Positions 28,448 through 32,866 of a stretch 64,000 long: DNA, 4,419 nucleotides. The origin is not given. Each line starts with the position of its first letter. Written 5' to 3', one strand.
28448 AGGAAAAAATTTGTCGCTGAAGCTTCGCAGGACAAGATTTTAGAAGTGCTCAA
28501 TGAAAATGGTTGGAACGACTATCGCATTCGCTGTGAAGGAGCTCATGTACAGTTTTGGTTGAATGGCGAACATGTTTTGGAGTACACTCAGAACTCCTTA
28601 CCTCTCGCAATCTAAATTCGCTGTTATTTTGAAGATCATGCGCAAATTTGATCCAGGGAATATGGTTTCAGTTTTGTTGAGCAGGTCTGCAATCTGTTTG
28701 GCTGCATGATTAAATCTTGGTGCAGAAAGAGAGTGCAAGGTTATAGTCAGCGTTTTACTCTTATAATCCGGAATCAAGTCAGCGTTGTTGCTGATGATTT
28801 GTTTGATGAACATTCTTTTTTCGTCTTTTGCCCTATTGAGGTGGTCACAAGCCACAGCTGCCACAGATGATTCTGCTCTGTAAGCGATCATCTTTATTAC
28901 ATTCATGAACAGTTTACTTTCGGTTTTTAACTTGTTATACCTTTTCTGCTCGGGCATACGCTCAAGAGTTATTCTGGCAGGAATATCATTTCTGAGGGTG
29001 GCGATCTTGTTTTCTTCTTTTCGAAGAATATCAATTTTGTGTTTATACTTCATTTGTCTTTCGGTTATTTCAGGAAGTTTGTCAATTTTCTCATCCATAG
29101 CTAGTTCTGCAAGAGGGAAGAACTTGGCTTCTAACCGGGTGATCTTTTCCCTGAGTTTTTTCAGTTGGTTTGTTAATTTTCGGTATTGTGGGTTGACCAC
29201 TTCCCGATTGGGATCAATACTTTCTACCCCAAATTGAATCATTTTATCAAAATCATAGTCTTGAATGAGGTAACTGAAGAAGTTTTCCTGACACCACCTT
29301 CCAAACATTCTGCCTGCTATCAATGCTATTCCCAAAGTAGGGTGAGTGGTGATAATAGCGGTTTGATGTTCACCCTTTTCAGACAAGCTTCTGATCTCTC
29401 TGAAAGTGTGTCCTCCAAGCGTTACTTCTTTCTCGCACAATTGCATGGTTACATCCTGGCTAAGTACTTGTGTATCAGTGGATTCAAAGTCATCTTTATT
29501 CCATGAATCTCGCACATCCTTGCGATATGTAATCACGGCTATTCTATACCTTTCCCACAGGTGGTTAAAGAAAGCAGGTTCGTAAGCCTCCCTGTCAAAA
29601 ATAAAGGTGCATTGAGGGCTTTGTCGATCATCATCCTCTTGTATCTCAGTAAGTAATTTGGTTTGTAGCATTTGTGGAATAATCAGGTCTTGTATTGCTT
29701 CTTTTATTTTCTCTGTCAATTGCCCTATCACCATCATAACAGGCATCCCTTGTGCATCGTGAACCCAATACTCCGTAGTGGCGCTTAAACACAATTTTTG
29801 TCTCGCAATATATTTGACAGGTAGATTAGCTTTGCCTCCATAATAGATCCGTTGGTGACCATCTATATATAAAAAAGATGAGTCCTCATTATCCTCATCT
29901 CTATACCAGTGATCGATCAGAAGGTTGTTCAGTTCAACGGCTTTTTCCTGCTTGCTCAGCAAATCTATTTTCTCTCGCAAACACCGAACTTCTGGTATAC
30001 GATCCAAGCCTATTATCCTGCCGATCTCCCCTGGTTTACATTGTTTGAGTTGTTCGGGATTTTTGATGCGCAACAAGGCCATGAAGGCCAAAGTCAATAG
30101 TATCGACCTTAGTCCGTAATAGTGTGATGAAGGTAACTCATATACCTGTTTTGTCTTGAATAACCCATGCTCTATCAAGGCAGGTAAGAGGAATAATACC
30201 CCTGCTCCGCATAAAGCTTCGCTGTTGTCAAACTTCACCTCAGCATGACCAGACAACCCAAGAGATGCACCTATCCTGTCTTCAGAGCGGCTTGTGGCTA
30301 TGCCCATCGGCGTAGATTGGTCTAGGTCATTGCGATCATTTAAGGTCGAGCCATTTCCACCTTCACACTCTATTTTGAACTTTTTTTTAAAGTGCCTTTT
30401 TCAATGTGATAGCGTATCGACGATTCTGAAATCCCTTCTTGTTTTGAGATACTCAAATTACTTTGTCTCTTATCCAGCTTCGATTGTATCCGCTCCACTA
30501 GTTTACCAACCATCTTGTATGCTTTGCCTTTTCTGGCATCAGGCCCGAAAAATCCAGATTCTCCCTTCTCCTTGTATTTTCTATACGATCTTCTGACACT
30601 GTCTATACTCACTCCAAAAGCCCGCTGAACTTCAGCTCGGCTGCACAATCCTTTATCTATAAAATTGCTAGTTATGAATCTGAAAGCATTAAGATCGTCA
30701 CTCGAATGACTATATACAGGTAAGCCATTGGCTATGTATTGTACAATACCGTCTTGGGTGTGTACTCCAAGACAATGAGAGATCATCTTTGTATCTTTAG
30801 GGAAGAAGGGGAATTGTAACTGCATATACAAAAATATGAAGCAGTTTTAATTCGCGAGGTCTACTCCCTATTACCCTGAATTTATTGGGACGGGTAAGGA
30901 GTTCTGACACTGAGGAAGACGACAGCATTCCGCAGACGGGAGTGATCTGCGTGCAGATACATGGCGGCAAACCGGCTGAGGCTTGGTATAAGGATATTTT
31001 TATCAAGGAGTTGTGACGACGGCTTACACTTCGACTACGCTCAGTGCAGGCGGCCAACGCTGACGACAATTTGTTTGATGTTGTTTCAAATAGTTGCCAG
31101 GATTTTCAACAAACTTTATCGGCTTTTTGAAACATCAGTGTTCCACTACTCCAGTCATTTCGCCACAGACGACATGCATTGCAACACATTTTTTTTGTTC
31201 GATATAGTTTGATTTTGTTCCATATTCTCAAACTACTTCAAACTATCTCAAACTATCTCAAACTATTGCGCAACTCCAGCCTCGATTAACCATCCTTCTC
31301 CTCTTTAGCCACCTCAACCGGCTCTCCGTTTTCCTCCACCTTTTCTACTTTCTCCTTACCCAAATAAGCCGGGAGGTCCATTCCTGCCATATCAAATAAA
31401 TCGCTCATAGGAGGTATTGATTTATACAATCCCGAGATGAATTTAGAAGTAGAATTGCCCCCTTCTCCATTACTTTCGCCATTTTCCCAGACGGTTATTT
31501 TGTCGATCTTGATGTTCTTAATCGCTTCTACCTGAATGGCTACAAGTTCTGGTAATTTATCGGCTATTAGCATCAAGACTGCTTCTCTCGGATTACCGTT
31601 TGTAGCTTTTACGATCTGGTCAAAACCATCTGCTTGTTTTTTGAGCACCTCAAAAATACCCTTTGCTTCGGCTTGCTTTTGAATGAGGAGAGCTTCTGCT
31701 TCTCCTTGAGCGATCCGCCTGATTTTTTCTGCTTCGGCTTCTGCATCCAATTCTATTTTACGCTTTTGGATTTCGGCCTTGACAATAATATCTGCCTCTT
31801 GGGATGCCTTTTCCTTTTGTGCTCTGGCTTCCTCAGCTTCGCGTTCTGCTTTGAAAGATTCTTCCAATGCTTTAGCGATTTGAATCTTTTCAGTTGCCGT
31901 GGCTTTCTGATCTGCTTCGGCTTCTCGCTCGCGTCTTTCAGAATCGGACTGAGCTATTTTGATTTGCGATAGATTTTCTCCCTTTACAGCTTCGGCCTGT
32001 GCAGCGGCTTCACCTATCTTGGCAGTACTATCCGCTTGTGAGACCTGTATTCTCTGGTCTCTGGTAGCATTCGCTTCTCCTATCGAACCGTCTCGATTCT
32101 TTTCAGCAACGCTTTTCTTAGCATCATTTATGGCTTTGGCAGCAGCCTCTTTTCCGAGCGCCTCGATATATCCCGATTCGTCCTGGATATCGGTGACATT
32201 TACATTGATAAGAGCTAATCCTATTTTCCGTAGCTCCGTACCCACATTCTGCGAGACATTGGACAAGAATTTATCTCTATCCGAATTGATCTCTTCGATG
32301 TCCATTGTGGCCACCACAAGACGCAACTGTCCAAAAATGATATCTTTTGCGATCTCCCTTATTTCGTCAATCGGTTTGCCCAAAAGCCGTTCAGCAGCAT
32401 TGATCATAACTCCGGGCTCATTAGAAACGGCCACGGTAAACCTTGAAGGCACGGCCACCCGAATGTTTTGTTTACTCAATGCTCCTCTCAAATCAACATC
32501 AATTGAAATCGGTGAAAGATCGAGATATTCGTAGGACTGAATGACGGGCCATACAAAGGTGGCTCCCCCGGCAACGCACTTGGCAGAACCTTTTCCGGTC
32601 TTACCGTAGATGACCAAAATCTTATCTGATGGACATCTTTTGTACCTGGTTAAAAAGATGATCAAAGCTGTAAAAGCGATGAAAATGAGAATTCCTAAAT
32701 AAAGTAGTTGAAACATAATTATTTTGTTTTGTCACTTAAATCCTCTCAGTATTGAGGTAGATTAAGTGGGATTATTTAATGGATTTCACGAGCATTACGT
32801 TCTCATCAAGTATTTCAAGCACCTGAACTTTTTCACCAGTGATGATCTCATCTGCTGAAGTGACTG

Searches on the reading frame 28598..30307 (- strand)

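Call 28: search_protein_families(library=pfam, proteins=[window:28598-30307:-])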
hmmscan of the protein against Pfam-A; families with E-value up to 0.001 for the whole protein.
window:28598-30307:- (569 aa): 1 family
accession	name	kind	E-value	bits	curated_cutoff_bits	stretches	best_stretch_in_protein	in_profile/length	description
PF21804.3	Transposase_29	-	8.3e-124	414.3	27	1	2-561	1-560/562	Transposase protein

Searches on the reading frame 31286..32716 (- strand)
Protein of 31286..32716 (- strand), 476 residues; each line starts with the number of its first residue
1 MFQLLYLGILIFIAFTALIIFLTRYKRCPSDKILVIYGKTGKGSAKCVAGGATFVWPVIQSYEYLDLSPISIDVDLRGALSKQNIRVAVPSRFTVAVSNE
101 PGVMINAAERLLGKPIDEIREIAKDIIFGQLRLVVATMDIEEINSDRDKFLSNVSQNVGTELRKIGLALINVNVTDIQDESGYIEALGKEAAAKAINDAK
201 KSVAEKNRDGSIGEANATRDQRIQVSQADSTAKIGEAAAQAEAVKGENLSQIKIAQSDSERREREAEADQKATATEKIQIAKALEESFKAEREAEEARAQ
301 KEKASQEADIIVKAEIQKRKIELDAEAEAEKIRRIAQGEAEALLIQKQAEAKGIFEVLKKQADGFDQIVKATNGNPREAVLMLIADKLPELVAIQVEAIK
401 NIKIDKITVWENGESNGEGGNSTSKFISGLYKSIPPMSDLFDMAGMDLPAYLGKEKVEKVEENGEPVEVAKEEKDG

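Call 28: search_protein_families(library=pfam, proteins=[window:31286-32716:-])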
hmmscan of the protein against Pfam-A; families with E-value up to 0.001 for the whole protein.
window:31286-32716:- (476 aa): 1 family
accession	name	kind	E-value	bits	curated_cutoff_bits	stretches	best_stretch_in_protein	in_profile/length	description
PF01145.31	Band_7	-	1.3e-27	97.4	23.6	1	29-207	4-175/176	SPFH domain / Band 7 family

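Call 39: find_homologous_proteins(query=window:31289-32716:-, max_evalue=1e-100)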
Query window:31289-32716:- (476 aa): 7999 proteins with E <= 1e-100 among 8000 candidates; the best 120 are listed.
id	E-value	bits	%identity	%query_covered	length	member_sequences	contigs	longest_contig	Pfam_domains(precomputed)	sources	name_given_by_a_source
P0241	1.9e-293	991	100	100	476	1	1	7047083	PF01145.32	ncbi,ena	-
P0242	8.9e-288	972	97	100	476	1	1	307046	PF01145.32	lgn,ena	-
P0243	4.5e-287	970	97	100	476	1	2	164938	PF01145.32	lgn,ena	-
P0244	2.5e-267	905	92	95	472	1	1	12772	PF01145.32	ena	-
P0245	1.6e-235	800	73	97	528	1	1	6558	PF01145.32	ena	-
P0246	1.8e-233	793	73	97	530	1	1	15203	PF01145.32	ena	-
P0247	7.1e-233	791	81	96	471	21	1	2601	PF01145.32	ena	-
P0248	1.7e-232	790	81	95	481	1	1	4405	PF01145.32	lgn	-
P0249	6.8e-232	788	80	97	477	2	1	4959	PF01145.32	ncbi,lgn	ncbi:MAG: SPFH domain-containing protein [Bacteroidota bacterium]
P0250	7.9e-232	788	75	92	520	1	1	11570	PF01145.32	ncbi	-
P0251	1.9e-231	787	79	99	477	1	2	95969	PF01145.32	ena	-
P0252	5.0e-231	785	80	96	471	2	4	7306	PF01145.32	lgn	-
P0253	6.3e-230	782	81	95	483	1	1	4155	PF01145.32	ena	-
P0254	9.1e-230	781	81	95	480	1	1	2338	PF01145.32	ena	-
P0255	2.3e-229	780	79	99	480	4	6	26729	PF01145.32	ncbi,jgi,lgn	-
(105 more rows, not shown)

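Call 40: find_encoding_contigs(protein=P0242, flank=10000, max_places=3)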
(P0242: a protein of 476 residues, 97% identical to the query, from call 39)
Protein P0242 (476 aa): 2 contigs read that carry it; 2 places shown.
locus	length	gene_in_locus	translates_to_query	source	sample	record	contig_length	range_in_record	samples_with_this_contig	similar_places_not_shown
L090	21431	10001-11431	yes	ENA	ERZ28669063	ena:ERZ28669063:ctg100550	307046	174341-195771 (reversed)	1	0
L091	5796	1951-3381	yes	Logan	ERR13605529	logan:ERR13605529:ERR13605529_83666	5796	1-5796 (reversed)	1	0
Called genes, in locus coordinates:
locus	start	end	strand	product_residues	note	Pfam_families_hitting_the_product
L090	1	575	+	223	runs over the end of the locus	-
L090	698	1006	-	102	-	PF03091:CutA1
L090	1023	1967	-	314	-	PF16119:DUF4835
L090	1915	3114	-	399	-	PF02441:Flavoprotein, PF04127:DFP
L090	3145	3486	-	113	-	PF01192:RNA_pol_Rpb6 (weak)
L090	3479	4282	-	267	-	PF13174:TPR_6 (faint), PF13428:TPR_14 (faint), PF13525:YfiO, PF12895:ANAPC3 (faint), PF13525:YfiO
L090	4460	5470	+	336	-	-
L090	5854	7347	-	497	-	PF03321:GH3, PF23571:GH3_M, PF23572:GH3_C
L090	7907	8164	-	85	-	-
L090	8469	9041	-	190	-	PF04299:FMN_bind_2, PF00012:HSP70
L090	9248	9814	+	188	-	-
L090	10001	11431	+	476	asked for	PF01145:Band_7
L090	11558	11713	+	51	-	-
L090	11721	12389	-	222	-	PF06439:3keto-disac_hyd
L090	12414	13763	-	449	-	PF01566:Nramp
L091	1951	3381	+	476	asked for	PF01145:Band_7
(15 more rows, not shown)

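Call 41: find_encoding_contigs(protein=P0243, flank=10000, max_places=3)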
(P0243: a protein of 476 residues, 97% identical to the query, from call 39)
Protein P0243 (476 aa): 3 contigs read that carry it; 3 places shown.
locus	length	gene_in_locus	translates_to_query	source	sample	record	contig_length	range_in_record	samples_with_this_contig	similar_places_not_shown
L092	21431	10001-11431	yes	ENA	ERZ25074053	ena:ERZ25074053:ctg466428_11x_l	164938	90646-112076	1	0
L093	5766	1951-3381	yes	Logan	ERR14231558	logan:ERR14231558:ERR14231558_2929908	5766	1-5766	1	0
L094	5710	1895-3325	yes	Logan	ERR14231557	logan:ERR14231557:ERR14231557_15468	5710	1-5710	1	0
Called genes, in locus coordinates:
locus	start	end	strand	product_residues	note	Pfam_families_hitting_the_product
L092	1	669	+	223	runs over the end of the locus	-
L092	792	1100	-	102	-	PF03091:CutA1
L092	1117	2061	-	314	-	PF16119:DUF4835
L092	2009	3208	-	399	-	PF02441:Flavoprotein, PF04127:DFP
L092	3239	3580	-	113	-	PF01192:RNA_pol_Rpb6 (weak)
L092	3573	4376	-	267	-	PF13174:TPR_6 (faint), PF13428:TPR_14 (faint), PF13525:YfiO, PF12895:ANAPC3 (faint), PF13525:YfiO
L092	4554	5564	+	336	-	-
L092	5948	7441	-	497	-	PF03321:GH3, PF23571:GH3_M, PF23572:GH3_C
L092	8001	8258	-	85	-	-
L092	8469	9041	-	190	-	PF04299:FMN_bind_2, PF00012:HSP70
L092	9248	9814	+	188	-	-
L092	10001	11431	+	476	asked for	PF01145:Band_7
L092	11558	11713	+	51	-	-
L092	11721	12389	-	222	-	PF06439:3keto-disac_hyd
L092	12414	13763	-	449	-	PF01566:Nramp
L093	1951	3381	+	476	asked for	PF01145:Band_7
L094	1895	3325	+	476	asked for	PF01145:Band_7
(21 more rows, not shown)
